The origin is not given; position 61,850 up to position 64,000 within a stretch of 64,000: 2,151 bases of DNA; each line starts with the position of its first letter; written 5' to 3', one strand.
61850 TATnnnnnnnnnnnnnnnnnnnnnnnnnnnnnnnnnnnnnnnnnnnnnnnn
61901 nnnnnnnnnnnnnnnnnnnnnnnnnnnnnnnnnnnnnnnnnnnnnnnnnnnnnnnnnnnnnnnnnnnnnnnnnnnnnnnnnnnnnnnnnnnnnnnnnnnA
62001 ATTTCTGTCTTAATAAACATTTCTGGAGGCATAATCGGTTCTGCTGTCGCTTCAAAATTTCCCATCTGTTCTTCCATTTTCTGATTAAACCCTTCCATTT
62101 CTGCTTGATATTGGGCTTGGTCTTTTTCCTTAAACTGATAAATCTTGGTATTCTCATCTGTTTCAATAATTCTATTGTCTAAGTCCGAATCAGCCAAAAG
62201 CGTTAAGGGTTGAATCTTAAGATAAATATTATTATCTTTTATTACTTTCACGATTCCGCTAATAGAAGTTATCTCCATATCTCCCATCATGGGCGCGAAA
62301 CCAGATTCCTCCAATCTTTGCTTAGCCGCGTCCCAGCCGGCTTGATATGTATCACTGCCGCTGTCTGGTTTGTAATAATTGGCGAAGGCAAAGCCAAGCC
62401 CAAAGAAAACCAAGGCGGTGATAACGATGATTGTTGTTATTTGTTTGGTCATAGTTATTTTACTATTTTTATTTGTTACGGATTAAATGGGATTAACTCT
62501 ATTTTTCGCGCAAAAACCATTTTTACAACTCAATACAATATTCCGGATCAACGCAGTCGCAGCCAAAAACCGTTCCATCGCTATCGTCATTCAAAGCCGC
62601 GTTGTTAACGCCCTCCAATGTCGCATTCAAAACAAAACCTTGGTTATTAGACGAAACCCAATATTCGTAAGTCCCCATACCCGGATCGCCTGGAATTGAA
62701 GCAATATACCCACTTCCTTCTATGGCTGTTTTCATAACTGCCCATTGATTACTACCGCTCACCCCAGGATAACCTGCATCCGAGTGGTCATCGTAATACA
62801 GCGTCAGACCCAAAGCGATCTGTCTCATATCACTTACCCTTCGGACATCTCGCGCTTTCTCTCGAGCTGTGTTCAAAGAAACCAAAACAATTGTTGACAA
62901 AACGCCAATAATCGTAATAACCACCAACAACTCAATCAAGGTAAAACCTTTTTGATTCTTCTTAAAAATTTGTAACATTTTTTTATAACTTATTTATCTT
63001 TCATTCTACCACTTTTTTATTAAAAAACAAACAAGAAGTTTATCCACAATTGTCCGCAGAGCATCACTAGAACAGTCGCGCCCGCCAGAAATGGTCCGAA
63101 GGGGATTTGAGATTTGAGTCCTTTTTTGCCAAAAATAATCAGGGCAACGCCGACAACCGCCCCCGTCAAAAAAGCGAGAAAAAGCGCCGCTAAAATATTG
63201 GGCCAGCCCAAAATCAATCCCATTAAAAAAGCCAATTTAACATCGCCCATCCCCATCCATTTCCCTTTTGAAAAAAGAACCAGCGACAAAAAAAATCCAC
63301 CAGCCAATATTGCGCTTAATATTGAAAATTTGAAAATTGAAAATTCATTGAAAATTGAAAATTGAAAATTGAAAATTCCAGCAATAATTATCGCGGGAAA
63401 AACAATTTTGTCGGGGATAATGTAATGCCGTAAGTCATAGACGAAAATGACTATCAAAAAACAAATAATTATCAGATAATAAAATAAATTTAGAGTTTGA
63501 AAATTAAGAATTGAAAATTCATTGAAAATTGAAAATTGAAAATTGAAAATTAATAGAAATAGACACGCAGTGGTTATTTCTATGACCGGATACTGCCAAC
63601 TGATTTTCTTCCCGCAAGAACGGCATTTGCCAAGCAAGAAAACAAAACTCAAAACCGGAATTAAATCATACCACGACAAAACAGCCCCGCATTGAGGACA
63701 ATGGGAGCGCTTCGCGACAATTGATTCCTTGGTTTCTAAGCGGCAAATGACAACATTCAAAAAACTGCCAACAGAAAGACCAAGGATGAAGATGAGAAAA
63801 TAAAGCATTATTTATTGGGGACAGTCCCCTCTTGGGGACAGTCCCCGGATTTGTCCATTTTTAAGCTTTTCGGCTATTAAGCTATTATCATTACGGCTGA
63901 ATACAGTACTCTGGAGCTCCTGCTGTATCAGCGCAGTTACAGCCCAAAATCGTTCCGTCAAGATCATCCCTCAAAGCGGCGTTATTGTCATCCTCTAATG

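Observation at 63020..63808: Heptanucleotide (GAAAATT)n tandem repeats, duplicated at two sites, inside the prepilin peptidase gene: potential phase-variation switch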

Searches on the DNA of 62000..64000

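Call 85: search_rna_families(source=window, start=62000, end=64000, threshold=evalue, max_evalue=1)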
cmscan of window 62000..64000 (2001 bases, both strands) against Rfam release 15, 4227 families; matches with E-value up to 1: 2.
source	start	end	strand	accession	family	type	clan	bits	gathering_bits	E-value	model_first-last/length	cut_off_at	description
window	62384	62534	+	RF04324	Pestivirus-3UTR-SLIV-SLIII-SLII-CSFV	Gene; sRNA;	CL00151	22.7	150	0.3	1-170/170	no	Pestivirus 3' UTR SLIV, SLIII and SLII classical swine fever virus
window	62411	62472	-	RF01675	CrcZ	Gene; sRNA;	-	13.6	95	0.71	1-398/398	no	Pseudomonas sRNA CrcZ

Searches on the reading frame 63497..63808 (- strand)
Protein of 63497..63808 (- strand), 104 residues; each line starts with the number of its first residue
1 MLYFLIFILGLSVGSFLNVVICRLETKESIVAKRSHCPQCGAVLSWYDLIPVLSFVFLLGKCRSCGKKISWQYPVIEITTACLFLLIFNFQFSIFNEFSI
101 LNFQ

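Call 38: find_homologous_proteins(query=window:63497-63808:-, max_evalue=1e-10)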
Query seq(104 aa) (104 aa): 47 proteins with E <= 1e-10 among 50 candidates.
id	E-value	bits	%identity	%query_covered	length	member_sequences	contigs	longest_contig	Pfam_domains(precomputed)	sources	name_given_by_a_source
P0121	3.1e-40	154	69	96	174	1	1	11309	PF01478.24,PF06750.19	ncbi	ncbi:MAG: prepilin peptidase, partial [Patescibacteria group bacterium]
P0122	8.7e-39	150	74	88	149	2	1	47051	PF01478.24,PF06750.19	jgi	-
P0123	3.1e-38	148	64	100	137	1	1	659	PF06750.19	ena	-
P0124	3.6e-38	148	73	75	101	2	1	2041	PF06750.19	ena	-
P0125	6.5e-37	144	65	100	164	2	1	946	PF06750.19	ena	-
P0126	4.1e-36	141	69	99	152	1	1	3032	PF01478.24,PF06750.19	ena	-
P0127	4.7e-32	128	63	100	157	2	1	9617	PF01478.24,PF06750.19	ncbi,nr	ncbi:prepilin peptidase, partial [Patescibacteria group bacterium]|nr:prepilin peptidase [Patescibac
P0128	5.5e-32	128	65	83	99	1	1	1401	PF06750.19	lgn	-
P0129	2.6e-30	123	61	94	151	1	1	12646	PF06750.19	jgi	jgi:leader peptidase (prepilin peptidase)/N-methyltransferase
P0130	4.3e-29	119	63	85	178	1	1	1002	PF06750.19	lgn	-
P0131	2.6e-28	116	55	92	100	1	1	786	PF06750.19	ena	-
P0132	6.2e-28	115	55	99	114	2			PF06750.19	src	-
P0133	2.4e-25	107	54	95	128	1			PF06750.19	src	-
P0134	8.9e-25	105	50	92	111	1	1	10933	PF06750.19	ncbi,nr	ncbi:MAG: prepilin peptidase [bacterium]|nr:prepilin peptidase [bacterium]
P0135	2.3e-24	103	56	84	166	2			PF06750.19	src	-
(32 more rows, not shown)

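Call 40: find_encoding_contigs(protein=P0124, flank=1500, max_places=3)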
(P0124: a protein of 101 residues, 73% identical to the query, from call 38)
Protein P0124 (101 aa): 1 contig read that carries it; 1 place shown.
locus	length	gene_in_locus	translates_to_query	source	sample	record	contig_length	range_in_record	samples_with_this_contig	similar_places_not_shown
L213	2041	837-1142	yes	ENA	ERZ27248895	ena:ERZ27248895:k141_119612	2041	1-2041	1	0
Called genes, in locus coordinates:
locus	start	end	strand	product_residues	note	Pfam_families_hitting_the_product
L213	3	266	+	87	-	?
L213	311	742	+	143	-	PF07963:N_methyl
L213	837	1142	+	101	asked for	PF06750:A24_N_bact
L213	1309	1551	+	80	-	PF01478:Peptidase_A24 (weak)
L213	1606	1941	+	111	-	-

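Call 41: find_encoding_contigs(protein=P0129, flank=2000, max_places=2)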
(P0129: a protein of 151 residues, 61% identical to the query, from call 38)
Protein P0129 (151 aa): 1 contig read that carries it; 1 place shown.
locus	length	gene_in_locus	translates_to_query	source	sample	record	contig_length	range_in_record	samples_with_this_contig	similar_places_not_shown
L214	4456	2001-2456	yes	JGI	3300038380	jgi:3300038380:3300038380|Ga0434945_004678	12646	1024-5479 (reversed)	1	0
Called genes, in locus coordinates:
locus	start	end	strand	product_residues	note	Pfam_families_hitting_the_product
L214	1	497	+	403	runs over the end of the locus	PF28597:T2SSF_N, PF00482:T2SSF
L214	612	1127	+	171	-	PF07963:N_methyl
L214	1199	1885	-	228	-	PF01797:Y1_Tnp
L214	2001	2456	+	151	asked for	PF06750:A24_N_bact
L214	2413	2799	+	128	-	PF01478:Peptidase_A24 (weak)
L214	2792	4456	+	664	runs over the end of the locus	PF22745:Nlig-Ia, PF01653:DNA_ligase_aden, PF03120:OB_DNA_ligase, PF00633:HHH (faint), PF14520:HHH_5 (weak), PF12826:HHH_2, PF00533:BRCT, PF12738:PTCB-BRCT (weak)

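Call 42: find_encoding_contigs(protein=P0122, flank=2000, max_places=2)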
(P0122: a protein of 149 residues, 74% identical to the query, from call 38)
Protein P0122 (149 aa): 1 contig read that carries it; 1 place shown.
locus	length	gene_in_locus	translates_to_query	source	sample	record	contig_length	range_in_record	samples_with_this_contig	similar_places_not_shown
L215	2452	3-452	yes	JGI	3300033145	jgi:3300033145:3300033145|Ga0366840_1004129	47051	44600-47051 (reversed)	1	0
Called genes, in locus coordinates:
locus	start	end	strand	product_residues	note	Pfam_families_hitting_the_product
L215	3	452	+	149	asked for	PF06750:A24_N_bact, PF01478:Peptidase_A24 (weak)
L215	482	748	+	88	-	PF01478:Peptidase_A24 (weak)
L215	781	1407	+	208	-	PF27226:AF_1845 (faint)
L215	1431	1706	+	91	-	-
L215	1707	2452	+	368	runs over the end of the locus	PF04055:Radical_SAM, PF13353:Fer4_12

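Call 45: find_encoding_contigs(protein=P0126, flank=1500, max_places=2)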
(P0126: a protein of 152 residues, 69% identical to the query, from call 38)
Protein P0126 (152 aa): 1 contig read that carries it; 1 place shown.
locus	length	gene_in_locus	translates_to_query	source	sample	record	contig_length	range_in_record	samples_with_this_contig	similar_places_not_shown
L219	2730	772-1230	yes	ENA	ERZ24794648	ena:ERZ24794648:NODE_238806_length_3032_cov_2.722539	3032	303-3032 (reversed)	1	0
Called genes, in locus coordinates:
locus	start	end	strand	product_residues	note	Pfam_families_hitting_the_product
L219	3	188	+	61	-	?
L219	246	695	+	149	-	PF07963:N_methyl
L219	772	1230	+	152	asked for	PF06750:A24_N_bact, PF01478:Peptidase_A24 (weak)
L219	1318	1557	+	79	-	PF01478:Peptidase_A24 (weak)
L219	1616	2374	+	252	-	-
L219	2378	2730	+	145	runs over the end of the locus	PF27806:HxsD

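Call 49: list_cluster_members(proteins=[P0124, P0037, P0001, P0003, P0072, P0035, P0038, P0005, P0013, P0004])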
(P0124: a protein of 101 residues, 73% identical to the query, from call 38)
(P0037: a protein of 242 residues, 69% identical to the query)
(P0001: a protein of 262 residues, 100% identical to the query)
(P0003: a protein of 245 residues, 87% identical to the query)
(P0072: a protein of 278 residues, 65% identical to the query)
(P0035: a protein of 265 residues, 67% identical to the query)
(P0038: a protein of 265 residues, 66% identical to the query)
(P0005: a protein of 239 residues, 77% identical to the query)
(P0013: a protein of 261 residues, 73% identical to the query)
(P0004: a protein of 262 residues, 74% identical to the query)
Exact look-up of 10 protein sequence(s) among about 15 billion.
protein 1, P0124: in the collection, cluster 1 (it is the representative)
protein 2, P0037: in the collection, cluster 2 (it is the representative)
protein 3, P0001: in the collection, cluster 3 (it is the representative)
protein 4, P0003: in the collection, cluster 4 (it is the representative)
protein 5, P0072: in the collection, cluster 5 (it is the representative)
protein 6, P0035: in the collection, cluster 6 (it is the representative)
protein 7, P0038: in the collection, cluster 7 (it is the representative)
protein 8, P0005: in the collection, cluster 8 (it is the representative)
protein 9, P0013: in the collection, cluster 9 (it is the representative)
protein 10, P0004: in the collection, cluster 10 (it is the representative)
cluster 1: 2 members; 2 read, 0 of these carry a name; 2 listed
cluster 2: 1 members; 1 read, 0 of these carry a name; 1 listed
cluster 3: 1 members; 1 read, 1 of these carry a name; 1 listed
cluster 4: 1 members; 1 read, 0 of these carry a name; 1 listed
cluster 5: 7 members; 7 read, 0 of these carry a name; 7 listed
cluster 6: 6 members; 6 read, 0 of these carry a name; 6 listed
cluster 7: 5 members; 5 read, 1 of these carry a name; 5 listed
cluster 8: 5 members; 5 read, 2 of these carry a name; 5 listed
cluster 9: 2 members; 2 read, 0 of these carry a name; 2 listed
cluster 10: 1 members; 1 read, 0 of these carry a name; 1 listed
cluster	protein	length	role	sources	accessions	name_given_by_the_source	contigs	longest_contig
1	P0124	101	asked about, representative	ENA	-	-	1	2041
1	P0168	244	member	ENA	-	-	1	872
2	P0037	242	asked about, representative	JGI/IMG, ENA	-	-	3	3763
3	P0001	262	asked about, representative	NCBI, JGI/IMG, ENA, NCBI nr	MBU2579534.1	prepilin peptidase [Patescibacteria group bacterium]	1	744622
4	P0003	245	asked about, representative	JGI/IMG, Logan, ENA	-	-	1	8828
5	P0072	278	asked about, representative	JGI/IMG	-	-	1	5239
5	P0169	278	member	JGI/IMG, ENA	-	-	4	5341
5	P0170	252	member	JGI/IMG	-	-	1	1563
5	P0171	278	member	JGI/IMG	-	-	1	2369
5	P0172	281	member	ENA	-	-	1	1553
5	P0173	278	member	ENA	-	-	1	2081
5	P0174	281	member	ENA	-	-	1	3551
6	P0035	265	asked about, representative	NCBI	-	-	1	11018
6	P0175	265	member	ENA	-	-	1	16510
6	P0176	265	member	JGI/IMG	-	-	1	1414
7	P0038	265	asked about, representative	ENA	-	-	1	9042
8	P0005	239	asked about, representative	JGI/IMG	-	-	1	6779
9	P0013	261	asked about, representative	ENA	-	-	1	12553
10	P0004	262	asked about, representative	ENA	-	-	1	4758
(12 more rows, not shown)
